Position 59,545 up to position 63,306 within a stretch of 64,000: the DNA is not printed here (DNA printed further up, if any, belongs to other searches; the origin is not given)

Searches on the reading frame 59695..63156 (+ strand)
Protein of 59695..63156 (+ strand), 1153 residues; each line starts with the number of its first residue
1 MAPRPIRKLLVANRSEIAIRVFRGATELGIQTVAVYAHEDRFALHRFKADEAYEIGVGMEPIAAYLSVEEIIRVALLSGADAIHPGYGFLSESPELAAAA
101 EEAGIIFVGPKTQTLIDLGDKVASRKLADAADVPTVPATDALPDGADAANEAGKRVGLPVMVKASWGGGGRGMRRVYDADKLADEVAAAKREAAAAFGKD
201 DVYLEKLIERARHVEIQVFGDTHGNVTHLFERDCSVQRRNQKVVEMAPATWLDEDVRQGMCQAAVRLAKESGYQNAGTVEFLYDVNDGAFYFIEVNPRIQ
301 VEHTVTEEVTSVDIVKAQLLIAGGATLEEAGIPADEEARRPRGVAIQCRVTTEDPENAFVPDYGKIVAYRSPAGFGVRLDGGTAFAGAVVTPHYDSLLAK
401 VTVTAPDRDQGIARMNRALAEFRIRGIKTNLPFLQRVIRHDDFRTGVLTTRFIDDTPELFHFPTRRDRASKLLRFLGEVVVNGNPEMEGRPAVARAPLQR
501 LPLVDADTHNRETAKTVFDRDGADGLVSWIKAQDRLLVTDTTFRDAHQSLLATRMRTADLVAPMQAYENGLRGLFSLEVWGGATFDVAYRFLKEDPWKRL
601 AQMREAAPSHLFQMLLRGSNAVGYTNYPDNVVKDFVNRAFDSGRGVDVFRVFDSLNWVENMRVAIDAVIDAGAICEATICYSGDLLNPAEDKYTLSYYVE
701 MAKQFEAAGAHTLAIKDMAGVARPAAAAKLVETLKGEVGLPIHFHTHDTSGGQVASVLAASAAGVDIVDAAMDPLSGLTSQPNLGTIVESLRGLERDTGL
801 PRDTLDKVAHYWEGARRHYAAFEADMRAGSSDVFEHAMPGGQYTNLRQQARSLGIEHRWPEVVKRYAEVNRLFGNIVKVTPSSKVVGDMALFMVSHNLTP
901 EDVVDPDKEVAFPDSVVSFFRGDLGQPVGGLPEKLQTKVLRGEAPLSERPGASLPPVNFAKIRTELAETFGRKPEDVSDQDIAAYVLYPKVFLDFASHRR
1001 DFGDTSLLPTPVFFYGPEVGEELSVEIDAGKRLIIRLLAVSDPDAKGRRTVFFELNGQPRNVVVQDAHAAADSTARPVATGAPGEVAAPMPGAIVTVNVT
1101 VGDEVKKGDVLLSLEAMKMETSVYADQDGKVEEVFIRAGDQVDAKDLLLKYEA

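Call 78: find_encoding_contigs(protein=window:59695-63156:+, flank=10000, max_places=3)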
Protein window:59695-63156:+ (1153 aa): no gene with exactly this product is on record in the collection.
